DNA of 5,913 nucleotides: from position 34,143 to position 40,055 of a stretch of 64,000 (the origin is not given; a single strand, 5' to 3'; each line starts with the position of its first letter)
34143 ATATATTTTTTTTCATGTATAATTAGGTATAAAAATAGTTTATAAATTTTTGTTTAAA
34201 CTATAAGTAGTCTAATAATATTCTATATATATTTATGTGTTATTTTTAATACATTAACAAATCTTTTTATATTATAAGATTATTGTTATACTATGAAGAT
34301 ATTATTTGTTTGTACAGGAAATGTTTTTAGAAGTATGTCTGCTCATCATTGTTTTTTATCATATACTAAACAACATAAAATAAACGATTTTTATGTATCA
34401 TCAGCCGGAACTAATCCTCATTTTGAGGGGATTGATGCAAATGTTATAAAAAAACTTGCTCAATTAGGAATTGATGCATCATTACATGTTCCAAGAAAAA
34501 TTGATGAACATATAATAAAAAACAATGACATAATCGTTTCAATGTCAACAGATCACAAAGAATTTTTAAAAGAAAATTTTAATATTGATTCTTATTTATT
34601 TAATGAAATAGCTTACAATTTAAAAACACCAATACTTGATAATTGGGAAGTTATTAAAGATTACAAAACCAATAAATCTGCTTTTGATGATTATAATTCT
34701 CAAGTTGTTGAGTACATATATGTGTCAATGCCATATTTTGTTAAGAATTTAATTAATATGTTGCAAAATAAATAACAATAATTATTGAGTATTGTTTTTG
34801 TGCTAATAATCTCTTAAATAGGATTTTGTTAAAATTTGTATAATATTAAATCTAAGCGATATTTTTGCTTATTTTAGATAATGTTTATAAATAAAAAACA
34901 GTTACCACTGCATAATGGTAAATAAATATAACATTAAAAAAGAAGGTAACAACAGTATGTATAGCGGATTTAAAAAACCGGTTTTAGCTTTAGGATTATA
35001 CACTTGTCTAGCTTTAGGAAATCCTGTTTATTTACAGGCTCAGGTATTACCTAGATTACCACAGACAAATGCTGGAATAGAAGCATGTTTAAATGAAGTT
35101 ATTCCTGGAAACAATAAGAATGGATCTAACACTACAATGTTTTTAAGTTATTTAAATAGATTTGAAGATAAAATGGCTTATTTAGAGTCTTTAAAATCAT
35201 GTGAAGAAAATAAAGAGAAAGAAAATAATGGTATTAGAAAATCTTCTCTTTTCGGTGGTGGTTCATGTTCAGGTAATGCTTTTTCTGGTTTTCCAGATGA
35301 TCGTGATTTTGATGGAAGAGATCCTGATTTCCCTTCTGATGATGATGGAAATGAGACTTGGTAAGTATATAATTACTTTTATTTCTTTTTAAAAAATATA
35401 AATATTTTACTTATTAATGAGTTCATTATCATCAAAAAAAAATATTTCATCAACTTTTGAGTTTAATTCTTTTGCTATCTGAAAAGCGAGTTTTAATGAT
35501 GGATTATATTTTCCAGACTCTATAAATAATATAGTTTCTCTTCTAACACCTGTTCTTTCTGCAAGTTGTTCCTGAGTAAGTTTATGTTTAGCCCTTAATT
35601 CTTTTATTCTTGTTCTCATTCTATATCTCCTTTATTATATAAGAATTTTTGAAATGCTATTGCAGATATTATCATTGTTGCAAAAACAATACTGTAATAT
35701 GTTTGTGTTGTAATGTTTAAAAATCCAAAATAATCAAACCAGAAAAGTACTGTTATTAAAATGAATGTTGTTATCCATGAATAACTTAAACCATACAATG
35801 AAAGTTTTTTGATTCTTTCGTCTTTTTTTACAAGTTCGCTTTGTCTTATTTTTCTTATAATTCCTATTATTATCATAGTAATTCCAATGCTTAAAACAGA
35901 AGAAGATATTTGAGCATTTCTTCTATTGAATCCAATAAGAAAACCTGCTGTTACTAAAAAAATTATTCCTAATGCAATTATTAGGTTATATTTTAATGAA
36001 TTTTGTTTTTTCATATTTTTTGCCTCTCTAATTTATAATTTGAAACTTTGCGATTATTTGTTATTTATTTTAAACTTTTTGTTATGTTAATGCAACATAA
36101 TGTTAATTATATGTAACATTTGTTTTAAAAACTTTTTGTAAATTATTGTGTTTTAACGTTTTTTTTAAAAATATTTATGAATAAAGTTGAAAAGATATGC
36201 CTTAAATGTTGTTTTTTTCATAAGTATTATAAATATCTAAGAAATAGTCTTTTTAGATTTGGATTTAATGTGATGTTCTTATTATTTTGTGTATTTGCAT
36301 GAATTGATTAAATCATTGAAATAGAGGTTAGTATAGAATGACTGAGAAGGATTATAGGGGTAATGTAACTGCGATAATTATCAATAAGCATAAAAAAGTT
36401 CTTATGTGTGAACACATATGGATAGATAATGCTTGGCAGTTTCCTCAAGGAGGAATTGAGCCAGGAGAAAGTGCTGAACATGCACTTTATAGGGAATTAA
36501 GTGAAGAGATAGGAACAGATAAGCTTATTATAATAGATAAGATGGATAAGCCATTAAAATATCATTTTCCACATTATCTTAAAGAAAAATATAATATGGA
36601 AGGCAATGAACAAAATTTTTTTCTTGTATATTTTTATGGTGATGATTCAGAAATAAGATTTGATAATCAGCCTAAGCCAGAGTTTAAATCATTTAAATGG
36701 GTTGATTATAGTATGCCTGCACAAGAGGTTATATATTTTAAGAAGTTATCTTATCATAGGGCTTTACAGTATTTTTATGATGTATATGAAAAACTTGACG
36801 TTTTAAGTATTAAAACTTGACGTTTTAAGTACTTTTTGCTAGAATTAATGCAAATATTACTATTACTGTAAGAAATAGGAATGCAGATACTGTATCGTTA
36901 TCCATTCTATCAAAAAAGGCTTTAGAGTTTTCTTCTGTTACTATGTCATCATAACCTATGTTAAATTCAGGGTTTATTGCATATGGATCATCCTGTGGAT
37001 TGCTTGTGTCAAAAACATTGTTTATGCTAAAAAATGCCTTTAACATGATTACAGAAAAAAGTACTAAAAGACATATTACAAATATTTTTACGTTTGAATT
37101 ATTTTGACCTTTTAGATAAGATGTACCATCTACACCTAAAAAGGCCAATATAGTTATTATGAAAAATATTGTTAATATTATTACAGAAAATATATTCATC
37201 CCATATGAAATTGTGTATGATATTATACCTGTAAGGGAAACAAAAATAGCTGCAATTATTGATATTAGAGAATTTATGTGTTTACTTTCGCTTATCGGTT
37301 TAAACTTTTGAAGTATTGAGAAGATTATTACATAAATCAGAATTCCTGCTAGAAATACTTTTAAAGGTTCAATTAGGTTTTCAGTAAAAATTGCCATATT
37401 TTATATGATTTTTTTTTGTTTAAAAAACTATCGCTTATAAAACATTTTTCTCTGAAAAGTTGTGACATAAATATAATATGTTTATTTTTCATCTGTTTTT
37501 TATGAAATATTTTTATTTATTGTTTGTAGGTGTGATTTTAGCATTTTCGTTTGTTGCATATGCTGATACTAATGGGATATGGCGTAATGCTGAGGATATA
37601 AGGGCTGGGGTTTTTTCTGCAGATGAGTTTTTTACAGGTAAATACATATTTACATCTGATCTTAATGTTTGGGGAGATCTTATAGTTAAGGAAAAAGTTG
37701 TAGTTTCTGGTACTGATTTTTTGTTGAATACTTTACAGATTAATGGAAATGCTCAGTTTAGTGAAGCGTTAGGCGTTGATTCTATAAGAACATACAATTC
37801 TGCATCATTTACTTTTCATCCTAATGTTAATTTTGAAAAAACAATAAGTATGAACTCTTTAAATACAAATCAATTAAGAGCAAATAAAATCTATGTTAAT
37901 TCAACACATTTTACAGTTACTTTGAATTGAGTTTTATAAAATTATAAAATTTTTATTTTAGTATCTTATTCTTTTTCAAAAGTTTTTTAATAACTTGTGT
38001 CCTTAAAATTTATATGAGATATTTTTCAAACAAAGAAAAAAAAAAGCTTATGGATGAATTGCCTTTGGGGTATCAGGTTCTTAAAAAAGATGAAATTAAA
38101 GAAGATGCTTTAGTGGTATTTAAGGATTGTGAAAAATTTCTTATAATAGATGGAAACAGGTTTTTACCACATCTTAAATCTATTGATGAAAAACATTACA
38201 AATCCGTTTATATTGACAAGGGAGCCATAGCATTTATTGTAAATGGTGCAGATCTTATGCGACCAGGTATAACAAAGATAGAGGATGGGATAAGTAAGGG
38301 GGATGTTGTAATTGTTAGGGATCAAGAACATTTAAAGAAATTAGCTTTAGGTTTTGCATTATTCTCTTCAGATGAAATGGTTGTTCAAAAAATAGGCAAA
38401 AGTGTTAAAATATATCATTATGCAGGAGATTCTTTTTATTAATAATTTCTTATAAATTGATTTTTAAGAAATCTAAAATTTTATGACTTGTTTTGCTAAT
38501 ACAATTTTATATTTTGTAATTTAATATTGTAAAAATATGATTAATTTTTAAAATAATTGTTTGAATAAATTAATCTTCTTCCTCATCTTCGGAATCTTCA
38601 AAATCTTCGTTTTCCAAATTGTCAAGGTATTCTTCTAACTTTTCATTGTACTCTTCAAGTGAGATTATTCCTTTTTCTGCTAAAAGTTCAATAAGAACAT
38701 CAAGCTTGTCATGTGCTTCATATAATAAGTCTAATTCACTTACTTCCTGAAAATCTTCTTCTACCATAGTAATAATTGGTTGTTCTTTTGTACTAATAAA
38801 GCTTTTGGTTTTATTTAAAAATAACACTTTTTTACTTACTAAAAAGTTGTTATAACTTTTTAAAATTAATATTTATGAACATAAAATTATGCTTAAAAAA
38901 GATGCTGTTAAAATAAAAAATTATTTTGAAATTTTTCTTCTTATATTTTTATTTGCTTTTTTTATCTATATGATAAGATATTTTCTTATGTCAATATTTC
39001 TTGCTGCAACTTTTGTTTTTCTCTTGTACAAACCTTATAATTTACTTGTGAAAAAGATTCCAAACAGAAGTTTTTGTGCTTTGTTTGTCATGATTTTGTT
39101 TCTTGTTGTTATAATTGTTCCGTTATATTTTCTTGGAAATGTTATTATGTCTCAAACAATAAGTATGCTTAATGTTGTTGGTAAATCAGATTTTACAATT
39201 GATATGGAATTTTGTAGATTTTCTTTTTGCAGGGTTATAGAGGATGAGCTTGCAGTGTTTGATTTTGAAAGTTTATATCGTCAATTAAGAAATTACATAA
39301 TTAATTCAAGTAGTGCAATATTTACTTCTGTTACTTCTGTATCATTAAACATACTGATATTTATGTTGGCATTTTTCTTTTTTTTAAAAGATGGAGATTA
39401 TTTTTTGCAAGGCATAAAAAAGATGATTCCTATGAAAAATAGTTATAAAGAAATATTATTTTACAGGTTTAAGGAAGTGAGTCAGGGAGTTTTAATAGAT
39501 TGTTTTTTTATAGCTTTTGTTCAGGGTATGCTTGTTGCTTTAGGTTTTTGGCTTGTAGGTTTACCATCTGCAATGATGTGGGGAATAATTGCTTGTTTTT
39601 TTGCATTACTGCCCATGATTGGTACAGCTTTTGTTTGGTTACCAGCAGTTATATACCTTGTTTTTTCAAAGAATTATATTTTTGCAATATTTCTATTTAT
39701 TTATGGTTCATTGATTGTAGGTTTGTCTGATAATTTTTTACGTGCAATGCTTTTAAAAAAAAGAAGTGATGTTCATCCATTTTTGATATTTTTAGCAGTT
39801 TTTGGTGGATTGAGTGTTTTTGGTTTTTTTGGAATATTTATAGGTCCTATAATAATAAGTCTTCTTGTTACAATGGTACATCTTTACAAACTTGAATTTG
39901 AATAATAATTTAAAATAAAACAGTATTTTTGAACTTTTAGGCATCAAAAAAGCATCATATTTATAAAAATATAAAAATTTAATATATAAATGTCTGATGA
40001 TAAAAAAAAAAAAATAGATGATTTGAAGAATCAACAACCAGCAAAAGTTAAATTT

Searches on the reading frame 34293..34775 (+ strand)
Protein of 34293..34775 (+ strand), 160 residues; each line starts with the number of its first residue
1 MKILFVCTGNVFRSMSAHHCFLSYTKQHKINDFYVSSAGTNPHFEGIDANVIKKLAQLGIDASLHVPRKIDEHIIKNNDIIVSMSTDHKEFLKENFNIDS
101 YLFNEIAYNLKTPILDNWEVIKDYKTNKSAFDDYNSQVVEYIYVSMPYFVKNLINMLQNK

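Call 34: search_protein_families(library=pfam, proteins=[window:34293-34775:+], max_evalue=0.01)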
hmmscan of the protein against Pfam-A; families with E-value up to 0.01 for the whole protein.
window:34293-34775:+ (160 aa): 1 family
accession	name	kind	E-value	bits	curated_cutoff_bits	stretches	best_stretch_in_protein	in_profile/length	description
PF01451.26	LMWPc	-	1.3e-15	58.3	23.2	1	3-97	1-97/144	Low molecular weight phosphotyrosine protein phosphatase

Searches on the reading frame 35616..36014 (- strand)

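Call 34: search_protein_families(library=pfam, proteins=[window:35616-36014:-], max_evalue=0.01)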
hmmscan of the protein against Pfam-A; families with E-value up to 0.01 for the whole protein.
window:35616-36014:- (132 aa): 1 family
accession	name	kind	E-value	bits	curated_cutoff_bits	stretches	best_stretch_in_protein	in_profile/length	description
PF19885.4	DUF6358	-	0.0024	18.5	28.4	1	8-58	6-57/61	Family of unknown function (DUF6358)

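Call 74: search_protein_families(library=ncbifam, proteins=[window:35616-36014:-], max_evalue=0.05)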
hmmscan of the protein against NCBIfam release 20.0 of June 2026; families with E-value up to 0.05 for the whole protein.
window:35616-36014:- (132 aa): 1 family
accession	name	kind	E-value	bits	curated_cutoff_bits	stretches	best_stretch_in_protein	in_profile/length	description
NF047370.1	toxin_TsaT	equivalog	0.0012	19.2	80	1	6-53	2-51/60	type II toxin-antitoxin system toxin TsaT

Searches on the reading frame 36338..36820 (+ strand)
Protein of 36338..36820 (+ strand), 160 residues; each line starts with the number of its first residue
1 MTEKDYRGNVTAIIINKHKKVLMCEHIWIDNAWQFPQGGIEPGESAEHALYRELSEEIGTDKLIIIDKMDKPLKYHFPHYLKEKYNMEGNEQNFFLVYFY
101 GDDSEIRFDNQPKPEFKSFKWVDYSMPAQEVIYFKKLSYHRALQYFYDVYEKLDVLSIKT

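Call 34: search_protein_families(library=pfam, proteins=[window:36338-36820:+], max_evalue=0.01)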
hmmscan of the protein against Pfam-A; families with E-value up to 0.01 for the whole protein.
window:36338-36820:+ (160 aa): 3 families
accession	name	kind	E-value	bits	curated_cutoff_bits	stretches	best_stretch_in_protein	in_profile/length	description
PF00293.34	NUDIX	-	4e-19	69.4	21.1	1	6-125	2-116/134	NUDIX domain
PF14815.12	NUDIX_4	-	0.00016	21.9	35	1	12-80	3-68/113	NUDIX domain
PF22327.2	Nudt16-like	-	0.0017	18.8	27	1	15-65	19-69/161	U8 snoRNA-decapping enzyme-like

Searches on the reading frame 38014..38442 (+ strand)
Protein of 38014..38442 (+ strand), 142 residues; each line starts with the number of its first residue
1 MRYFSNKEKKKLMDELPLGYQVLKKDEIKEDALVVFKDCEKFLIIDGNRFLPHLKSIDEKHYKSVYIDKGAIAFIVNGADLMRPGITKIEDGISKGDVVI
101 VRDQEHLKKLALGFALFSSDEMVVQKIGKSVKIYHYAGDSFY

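Call 34: search_protein_families(library=pfam, proteins=[window:38014-38442:+], max_evalue=0.01)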
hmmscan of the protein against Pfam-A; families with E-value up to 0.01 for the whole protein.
window:38014-38442:+ (142 aa): 2 families
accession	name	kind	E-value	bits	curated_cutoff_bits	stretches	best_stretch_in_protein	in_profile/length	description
PF01472.26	PUA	-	3.6e-18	65.7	24.8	1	64-136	2-73/74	PUA domain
PF03657.19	UPF0113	-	0.0048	17.6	23.8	0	77-127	14-64/73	UPF0113 PUA domain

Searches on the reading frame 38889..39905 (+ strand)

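Call 34: search_protein_families(library=pfam, proteins=[window:38889-39905:+], max_evalue=0.01)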
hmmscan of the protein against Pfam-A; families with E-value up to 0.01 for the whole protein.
window:38889-39905:+ (338 aa): 1 family
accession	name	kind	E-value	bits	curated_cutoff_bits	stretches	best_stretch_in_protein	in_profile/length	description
PF01594.21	AI-2E_transport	-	2.4e-48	165.4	34.3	1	15-333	3-326/327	AI-2E family transporter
